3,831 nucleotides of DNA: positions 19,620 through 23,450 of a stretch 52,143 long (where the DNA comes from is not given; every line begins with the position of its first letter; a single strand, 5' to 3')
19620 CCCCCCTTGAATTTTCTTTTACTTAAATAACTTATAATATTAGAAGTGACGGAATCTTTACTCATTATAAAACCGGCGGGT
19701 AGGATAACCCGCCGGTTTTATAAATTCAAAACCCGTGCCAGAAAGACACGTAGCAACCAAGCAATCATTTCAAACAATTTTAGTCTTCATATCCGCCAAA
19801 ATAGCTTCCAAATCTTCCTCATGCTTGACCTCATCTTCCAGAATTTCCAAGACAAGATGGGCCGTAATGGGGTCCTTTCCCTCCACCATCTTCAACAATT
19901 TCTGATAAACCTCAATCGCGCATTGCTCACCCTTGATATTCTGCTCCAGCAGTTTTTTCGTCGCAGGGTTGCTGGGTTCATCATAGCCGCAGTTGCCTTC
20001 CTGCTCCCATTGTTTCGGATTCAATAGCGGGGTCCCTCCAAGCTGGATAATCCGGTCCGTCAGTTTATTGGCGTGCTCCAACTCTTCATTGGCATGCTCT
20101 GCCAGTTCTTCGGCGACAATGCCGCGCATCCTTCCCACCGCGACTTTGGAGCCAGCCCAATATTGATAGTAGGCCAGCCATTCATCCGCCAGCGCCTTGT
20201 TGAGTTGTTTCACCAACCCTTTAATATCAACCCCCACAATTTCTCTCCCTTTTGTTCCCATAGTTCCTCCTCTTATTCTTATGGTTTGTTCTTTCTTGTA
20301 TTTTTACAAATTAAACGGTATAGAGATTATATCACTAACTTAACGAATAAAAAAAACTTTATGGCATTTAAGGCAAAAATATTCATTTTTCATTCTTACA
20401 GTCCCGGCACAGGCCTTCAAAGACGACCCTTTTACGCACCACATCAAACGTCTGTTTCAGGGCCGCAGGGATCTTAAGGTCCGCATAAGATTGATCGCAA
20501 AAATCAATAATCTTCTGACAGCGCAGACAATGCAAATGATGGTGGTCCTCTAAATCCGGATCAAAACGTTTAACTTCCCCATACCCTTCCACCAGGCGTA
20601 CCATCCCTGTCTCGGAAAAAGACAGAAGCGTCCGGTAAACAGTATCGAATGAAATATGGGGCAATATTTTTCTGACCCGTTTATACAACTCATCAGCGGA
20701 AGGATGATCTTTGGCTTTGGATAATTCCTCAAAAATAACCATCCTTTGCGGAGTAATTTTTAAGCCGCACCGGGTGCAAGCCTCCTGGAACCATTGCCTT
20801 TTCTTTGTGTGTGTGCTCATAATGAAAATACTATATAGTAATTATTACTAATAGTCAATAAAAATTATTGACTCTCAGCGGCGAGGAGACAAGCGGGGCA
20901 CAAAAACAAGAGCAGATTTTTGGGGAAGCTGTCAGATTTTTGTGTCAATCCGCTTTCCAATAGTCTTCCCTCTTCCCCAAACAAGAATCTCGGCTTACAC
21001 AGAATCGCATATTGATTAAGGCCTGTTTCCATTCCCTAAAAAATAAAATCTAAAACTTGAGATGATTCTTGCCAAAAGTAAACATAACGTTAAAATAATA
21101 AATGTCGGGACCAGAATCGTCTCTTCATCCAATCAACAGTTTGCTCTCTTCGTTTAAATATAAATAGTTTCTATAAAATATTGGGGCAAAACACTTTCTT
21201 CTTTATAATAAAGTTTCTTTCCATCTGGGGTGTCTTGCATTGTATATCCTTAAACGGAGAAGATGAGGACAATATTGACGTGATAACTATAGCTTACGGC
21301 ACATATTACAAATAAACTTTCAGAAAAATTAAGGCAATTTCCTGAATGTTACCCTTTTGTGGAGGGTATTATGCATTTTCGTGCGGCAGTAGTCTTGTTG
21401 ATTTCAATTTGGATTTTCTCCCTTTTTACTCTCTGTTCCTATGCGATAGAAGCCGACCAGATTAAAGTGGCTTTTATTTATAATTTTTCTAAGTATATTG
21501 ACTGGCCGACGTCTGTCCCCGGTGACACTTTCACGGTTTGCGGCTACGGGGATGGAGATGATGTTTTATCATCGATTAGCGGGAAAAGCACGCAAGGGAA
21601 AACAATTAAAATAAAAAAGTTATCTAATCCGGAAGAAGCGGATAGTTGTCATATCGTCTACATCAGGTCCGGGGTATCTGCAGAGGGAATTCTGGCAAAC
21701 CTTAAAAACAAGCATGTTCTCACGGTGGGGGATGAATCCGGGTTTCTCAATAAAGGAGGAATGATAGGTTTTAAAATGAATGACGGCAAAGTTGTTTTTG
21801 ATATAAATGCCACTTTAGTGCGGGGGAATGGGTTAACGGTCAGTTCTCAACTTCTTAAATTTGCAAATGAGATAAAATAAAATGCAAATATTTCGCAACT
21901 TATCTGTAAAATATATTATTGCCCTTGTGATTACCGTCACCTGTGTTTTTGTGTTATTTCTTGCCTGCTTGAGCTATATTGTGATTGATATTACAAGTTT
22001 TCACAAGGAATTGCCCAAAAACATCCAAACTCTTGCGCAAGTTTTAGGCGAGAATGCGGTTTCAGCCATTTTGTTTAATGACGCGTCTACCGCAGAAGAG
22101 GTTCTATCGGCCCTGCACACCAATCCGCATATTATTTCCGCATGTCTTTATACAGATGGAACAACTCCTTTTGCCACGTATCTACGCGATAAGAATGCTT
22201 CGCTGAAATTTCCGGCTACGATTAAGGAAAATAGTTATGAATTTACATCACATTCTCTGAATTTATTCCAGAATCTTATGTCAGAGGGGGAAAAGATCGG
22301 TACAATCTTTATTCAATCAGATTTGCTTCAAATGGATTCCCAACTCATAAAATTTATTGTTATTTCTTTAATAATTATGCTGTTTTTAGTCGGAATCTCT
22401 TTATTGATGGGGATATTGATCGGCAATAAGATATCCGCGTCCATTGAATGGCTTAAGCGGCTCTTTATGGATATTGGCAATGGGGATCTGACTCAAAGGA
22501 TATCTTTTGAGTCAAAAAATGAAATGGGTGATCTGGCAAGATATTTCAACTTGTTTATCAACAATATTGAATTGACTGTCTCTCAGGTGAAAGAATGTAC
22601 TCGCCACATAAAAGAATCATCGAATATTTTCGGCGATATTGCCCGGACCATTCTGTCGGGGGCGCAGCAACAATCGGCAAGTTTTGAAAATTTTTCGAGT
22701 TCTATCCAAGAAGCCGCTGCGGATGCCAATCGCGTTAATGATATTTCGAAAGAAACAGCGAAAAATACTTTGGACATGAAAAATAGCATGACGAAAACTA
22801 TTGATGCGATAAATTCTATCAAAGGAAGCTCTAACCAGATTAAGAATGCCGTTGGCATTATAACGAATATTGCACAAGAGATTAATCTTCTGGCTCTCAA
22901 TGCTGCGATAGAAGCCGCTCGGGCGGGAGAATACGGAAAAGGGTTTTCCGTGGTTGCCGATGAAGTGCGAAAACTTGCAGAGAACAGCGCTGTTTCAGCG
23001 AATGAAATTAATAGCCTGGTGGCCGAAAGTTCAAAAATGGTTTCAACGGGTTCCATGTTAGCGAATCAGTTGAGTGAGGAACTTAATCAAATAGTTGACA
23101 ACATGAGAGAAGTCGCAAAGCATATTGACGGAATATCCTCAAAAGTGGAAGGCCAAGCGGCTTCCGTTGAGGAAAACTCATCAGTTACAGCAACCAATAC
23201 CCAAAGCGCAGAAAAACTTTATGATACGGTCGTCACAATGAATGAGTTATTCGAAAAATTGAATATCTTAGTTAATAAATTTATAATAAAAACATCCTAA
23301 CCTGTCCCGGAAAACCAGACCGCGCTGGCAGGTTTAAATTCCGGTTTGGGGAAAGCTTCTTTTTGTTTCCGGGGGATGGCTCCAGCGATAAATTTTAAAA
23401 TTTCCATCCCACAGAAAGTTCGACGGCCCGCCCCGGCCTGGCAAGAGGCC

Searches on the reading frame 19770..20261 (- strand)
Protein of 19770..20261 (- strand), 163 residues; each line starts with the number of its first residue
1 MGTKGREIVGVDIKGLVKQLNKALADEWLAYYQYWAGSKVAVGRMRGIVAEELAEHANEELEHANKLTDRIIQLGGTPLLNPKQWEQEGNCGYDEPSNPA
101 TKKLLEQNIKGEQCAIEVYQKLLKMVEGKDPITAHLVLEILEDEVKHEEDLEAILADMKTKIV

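Call 8: search_protein_families(library=pfam, proteins=[window:19770-20261:-])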
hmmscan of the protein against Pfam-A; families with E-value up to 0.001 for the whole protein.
window:19770-20261:- (163 aa): 3 families
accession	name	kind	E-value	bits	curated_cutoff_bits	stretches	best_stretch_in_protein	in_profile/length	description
PF00210.30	Ferritin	-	1.3e-29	103.4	24.5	1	18-159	2-140/142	Ferritin-like domain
PF02915.23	Rubrerythrin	-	3.1e-08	34.5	22.8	1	103-161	1-59/137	Rubrerythrin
PF03232.19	COQ7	-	1.5e-05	25.1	23.5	0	102-159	4-60/169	Ubiquinone biosynthesis protein COQ7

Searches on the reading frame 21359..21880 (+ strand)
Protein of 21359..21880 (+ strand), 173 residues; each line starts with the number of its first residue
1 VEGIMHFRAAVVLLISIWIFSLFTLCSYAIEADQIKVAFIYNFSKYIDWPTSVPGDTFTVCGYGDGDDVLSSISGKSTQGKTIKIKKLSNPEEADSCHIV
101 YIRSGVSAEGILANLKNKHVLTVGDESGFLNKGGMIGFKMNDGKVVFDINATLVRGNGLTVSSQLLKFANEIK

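Call 8: search_protein_families(library=pfam, proteins=[window:21359-21880:+])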
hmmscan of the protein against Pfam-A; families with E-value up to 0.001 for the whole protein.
window:21359-21880:+ (173 aa): 1 family
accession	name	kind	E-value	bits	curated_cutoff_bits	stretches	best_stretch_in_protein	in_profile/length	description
PF13689.11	DUF4154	-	6.7e-38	130.4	24.9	1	34-169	2-142/143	YfiR/HmsC-like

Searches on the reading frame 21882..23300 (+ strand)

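Call 8: search_protein_families(library=pfam, proteins=[window:21882-23300:+])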
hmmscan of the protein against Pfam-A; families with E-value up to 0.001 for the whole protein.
window:21882-23300:+ (472 aa): 3 families
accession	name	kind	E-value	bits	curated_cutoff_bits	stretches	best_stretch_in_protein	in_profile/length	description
PF00015.26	MCPsignal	-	9.5e-38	130.2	34.6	1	287-437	2-166/172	Methyl-accepting chemotaxis protein (MCP) signalling domain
PF17152.10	CHASE8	-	7.2e-17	62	27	1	42-144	3-101/102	Periplasmic sensor domain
PF00672.30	HAMP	-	6.9e-09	36.3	25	1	181-230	3-52/53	HAMP domain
